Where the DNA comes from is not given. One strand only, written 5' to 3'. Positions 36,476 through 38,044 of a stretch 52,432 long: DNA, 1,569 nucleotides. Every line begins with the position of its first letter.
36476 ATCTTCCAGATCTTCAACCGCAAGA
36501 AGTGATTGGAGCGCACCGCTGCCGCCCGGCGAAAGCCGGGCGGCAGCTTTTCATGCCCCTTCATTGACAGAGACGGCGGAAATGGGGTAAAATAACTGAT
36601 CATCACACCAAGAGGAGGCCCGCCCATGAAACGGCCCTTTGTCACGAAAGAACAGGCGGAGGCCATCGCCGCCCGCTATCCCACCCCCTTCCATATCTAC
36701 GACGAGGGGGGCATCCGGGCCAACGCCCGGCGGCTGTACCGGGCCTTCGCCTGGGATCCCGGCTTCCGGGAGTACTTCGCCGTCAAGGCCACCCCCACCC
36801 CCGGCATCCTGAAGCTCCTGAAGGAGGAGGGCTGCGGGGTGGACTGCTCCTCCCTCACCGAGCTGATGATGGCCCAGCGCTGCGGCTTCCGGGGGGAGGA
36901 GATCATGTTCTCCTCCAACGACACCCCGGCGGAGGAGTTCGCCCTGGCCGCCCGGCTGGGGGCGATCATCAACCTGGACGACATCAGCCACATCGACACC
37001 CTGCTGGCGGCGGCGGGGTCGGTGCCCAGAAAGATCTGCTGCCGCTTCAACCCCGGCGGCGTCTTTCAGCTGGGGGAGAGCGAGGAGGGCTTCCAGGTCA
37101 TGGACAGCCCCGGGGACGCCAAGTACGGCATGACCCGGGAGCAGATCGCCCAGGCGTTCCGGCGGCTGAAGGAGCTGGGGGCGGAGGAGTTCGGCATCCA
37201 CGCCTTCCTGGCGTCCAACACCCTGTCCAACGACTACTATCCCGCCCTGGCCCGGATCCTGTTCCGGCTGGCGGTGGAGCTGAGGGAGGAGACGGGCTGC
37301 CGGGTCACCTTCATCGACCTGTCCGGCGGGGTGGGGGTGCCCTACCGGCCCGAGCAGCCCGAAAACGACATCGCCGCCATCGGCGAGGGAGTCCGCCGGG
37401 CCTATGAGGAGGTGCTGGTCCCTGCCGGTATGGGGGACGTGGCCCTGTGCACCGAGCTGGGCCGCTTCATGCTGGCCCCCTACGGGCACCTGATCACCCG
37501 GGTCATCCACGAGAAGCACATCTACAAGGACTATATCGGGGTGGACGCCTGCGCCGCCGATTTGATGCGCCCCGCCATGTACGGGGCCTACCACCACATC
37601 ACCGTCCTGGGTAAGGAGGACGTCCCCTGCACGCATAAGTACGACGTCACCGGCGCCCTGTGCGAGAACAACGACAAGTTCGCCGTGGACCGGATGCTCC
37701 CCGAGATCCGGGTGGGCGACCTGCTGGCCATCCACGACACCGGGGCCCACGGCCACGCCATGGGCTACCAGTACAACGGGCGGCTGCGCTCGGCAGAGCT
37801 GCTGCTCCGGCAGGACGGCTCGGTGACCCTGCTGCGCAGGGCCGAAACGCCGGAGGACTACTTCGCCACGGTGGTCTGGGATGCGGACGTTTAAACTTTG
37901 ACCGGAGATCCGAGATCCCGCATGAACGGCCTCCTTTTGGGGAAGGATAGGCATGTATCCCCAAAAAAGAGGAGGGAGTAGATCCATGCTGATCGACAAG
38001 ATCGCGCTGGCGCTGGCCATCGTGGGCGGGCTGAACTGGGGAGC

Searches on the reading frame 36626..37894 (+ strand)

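Call 66: search_protein_families(library=pfam, proteins=[window:36626-37894:+], max_evalue=0.0001)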
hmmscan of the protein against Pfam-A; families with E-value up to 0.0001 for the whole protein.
window:36626-37894:+ (422 aa): 2 families
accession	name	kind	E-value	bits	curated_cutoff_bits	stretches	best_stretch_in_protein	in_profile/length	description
PF02784.22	Orn_Arg_deC_N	-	8.8e-27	94.5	23.4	1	30-283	4-246/247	Pyridoxal-dependent decarboxylase, pyridoxal binding domain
PF00278.28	Orn_DAP_Arg_deC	-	3.5e-20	72.5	23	1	231-373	5-95/95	Pyridoxal-dependent decarboxylase, C-terminal sheet domain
